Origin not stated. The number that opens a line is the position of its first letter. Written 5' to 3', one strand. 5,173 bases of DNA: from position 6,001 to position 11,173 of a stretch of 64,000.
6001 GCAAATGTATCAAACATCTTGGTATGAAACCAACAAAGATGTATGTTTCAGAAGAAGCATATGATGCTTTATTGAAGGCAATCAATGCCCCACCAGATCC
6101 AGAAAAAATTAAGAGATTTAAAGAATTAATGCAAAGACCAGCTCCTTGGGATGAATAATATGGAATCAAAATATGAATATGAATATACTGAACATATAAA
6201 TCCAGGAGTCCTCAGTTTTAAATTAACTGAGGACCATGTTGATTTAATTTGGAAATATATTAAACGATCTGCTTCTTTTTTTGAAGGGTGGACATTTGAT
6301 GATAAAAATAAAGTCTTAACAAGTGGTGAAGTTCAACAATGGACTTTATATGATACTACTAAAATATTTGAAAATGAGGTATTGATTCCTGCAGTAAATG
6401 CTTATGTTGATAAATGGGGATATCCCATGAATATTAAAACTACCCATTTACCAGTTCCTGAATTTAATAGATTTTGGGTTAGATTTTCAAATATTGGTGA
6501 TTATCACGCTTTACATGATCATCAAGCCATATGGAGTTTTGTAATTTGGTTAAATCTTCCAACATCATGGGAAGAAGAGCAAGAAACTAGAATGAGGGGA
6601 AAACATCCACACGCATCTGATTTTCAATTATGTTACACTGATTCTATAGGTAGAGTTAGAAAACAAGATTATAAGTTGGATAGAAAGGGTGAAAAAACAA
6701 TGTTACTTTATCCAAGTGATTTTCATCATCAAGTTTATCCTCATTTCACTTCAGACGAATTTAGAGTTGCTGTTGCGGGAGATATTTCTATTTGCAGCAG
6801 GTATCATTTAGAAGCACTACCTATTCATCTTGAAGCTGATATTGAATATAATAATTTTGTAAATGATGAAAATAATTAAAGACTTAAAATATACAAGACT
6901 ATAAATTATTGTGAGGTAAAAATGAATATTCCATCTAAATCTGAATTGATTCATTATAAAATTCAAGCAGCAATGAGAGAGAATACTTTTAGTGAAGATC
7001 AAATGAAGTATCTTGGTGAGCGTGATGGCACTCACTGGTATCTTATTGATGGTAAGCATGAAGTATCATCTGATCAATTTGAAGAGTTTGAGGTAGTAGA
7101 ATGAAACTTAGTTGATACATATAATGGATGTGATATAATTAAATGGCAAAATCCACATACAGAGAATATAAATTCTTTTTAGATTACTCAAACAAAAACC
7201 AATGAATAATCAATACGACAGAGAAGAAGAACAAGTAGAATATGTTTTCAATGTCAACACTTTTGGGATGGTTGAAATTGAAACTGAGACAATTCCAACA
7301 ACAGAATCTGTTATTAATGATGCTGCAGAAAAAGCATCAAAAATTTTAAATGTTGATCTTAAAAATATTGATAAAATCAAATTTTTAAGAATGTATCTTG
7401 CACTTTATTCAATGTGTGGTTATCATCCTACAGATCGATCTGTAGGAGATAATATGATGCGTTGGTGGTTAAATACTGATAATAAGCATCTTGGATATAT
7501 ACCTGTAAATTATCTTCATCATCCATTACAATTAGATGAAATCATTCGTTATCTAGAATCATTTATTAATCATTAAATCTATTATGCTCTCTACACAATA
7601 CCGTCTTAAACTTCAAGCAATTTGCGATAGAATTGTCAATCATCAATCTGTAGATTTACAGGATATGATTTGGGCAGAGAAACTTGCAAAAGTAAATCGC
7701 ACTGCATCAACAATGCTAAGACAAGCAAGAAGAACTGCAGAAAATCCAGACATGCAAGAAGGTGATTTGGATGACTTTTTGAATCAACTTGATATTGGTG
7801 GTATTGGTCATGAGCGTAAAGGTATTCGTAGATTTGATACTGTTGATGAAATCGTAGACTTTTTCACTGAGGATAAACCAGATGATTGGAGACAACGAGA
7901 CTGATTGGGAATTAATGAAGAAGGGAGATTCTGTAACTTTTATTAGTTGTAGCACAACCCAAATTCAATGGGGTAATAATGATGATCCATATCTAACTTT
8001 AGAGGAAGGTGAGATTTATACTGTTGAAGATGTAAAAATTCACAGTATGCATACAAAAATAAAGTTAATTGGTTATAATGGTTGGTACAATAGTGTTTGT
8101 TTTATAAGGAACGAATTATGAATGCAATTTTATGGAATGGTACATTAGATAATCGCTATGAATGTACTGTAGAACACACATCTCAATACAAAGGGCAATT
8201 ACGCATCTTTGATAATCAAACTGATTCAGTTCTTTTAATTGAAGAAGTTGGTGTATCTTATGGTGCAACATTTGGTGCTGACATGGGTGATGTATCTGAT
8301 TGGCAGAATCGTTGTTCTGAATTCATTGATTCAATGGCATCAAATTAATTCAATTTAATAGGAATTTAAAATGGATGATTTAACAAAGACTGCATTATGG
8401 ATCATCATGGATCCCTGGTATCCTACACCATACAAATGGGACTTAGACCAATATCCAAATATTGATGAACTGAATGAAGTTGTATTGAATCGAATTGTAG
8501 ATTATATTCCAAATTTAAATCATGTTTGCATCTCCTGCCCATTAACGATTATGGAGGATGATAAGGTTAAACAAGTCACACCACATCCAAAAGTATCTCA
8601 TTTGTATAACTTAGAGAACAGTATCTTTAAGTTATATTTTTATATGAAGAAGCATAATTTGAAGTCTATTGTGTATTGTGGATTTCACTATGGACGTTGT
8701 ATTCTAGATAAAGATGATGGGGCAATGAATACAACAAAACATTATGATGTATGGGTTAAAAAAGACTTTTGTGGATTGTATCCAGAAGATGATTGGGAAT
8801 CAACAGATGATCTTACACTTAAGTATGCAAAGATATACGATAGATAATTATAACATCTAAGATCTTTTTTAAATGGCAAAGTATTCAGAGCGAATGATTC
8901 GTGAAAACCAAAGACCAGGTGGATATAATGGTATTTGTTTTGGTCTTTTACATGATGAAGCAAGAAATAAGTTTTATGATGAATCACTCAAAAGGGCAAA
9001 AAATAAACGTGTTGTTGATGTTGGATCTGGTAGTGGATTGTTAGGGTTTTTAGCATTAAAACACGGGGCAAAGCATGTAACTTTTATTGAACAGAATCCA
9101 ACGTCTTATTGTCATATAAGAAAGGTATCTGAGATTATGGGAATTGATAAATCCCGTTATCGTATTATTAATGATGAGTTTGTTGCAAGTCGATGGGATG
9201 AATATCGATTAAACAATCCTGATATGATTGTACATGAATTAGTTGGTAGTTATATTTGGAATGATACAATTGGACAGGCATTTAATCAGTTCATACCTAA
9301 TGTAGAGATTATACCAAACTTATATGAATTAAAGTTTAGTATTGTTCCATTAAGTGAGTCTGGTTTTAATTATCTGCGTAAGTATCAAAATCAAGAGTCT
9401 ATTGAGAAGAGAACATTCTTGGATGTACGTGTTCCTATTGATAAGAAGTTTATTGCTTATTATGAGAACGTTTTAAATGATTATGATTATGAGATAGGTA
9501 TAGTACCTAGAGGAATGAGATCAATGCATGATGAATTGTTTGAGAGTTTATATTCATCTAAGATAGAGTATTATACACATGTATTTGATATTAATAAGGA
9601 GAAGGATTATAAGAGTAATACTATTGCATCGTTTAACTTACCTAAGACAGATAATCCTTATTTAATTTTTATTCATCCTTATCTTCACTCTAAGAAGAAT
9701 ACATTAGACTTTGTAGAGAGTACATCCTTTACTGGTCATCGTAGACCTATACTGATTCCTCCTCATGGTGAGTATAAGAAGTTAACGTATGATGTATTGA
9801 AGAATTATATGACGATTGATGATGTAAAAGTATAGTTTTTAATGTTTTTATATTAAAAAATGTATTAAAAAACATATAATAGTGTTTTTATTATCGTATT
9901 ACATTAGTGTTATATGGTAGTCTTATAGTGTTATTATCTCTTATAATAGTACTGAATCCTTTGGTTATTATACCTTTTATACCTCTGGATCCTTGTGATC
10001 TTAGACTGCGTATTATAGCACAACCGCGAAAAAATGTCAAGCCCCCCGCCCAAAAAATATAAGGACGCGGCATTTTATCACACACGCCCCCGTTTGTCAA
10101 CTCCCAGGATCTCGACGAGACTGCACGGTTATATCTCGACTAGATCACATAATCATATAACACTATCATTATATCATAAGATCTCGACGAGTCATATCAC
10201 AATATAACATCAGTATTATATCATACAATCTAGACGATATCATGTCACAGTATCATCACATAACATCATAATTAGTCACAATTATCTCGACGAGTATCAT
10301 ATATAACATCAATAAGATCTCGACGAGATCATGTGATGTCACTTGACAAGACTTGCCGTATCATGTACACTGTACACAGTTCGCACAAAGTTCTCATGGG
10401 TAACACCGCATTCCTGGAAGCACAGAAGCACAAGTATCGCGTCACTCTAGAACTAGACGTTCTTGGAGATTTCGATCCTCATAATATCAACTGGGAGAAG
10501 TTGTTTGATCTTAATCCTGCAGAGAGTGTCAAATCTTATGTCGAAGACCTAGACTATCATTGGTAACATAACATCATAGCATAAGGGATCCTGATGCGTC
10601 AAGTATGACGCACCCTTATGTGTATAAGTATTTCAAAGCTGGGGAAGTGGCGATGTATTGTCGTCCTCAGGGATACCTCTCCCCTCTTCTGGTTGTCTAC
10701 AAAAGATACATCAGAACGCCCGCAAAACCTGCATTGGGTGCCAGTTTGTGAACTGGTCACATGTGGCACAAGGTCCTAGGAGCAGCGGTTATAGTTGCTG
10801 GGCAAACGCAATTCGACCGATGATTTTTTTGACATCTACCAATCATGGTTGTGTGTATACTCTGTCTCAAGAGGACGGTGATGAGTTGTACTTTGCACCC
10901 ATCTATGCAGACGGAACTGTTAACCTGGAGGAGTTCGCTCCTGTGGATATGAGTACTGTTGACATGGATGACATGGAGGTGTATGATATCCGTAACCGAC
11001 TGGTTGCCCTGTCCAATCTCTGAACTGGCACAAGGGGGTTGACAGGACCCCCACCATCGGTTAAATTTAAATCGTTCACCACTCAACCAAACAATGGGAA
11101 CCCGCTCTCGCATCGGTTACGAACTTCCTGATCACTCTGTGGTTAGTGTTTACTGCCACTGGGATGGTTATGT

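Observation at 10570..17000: Early-gene cassette array with interchangeable palindromic operator boxes at a fixed position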

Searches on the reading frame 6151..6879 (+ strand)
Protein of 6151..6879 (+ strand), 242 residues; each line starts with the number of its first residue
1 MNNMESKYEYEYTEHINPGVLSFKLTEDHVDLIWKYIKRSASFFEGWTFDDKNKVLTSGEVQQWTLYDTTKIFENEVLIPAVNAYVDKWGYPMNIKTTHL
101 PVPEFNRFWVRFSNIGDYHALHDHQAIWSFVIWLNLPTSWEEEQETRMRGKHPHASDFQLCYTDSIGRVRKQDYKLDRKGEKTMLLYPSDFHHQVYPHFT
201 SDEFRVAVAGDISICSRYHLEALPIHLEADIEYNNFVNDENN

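Call 9: search_protein_families(library=pfam, proteins=[window:6151-6879:+], max_evalue=0.01)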
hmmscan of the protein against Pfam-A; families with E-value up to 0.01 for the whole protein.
window:6151-6879:+ (242 aa): 1 family
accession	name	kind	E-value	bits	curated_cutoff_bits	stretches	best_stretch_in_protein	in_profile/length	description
PF13759.12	2OG-FeII_Oxy_5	-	2.9e-07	31.2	27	1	108-209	2-99/101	Putative 2OG-Fe(II) oxygenase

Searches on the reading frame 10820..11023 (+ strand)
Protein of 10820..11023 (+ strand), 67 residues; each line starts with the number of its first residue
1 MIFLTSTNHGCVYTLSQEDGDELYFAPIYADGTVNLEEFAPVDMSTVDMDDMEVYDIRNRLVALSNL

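Call 21: search_protein_families(library=pfam, proteins=[window:10820-11023:+], max_evalue=0.1)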
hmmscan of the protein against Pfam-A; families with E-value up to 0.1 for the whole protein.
window:10820-11023:+ (67 aa): 0 families

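Call 22: search_protein_families(library=phrogs, proteins=[window:10820-11023:+], max_evalue=0.01)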
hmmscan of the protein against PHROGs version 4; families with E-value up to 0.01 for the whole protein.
window:10820-11023:+ (67 aa): 1 family
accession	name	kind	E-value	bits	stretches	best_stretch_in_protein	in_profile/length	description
phrog_4138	-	unknown function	8.6e-06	26.5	1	1-50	1-48/76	-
